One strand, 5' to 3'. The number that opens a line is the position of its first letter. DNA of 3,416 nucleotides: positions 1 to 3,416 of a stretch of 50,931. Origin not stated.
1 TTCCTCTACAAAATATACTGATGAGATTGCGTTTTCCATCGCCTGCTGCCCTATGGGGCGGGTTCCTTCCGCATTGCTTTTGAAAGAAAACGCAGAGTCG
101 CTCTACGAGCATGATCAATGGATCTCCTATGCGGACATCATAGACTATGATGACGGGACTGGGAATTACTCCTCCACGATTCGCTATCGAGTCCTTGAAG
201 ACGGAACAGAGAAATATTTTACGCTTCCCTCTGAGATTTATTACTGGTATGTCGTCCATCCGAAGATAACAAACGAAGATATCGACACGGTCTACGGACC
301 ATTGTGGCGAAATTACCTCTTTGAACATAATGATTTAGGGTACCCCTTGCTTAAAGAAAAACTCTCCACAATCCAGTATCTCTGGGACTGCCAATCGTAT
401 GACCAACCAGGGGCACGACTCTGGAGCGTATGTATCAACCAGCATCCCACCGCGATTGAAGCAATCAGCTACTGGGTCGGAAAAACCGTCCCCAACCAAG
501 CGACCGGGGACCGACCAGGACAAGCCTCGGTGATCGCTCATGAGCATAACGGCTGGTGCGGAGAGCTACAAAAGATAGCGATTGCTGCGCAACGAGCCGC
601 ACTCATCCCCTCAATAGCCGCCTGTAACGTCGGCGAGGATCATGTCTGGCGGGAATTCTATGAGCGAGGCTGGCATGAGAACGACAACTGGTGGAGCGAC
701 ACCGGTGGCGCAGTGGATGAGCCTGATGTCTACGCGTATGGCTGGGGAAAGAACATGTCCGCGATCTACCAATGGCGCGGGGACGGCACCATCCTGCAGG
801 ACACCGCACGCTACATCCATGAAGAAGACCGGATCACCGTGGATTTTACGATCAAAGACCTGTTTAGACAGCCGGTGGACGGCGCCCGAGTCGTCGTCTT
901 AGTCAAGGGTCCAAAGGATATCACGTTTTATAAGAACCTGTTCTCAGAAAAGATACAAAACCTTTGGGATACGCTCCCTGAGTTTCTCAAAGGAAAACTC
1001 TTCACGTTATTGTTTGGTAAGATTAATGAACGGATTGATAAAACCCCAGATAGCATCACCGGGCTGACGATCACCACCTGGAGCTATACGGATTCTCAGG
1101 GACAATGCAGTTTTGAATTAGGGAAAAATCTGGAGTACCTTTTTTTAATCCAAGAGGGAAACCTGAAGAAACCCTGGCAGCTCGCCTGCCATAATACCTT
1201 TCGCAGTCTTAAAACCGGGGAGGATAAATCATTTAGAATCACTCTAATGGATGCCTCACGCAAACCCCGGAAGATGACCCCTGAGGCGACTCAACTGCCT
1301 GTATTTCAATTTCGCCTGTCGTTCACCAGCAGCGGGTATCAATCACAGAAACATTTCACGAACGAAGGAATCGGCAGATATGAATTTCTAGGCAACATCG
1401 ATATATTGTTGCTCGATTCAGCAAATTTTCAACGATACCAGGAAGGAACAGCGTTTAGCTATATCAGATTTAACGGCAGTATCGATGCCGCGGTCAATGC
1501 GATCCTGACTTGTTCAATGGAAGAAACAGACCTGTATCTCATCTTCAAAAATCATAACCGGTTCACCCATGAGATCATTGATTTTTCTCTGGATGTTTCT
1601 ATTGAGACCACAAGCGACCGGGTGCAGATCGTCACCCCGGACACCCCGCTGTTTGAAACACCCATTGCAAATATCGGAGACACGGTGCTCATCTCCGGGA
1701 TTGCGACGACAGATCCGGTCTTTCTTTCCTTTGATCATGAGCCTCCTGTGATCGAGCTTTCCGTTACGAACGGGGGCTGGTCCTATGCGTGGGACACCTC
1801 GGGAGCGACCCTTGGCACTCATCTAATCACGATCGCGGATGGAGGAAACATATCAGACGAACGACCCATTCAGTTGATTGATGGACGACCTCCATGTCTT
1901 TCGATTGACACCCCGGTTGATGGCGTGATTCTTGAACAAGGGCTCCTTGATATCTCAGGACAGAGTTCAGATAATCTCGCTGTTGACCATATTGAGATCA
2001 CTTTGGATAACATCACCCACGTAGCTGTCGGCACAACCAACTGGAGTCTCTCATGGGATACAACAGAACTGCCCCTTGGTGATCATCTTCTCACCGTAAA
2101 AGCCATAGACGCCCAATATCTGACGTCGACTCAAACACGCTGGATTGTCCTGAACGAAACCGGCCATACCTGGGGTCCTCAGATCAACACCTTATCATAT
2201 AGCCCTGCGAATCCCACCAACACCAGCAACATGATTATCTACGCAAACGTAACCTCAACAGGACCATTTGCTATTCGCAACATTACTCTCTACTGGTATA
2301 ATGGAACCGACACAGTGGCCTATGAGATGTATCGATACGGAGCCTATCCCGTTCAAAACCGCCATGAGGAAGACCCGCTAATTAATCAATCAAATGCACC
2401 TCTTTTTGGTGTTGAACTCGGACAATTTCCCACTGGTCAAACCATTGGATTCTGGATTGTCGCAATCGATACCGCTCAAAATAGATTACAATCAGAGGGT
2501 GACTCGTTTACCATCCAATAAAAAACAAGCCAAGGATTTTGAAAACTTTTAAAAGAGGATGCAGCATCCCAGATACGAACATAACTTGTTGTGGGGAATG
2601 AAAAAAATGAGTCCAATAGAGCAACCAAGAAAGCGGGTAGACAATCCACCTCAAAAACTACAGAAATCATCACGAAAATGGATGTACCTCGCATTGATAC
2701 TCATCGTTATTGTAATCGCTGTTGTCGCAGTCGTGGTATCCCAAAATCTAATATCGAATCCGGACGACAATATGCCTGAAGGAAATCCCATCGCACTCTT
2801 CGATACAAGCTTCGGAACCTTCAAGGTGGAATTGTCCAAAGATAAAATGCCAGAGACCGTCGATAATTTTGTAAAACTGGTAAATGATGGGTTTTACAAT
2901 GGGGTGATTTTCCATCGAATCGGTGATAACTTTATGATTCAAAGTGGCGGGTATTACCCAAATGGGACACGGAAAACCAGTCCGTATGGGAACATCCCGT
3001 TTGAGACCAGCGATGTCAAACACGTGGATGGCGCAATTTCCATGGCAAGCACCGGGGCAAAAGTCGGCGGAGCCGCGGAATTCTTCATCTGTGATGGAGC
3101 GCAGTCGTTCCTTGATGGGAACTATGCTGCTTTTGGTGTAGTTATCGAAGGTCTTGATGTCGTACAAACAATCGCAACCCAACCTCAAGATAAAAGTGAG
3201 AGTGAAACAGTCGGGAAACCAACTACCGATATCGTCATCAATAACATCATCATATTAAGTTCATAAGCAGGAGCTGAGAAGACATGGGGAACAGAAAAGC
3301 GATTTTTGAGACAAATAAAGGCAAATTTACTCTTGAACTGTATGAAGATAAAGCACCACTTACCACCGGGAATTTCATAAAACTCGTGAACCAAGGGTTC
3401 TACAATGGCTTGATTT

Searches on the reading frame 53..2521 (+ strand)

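Call 50: search_protein_families(library=pfam, proteins=[window:53-2521:+], max_evalue=0.00001)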
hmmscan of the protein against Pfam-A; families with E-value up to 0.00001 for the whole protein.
window:53-2521:+ (822 aa): 1 family
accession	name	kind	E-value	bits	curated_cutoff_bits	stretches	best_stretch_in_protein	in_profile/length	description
PF17957.7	Big_7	-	5.1e-10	40.3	24.1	1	614-682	1-70/70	Bacterial Ig domain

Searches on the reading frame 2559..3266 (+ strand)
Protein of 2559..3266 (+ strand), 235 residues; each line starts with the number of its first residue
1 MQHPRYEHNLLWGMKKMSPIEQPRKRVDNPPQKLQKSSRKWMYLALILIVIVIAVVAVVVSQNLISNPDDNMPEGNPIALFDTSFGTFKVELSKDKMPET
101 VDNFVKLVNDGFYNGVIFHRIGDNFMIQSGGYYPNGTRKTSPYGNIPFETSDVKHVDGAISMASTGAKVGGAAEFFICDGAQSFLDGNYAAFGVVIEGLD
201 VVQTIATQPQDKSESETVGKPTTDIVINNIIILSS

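Call 50: search_protein_families(library=pfam, proteins=[window:2559-3266:+], max_evalue=0.00001)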
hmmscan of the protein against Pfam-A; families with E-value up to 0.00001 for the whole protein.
window:2559-3266:+ (235 aa): 1 family
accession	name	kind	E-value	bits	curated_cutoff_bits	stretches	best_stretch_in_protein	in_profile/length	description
PF00160.26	Pro_isomerase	-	9.3e-38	130.4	21.7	1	81-229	4-156/159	Cyclophilin type peptidyl-prolyl cis-trans isomerase/CLD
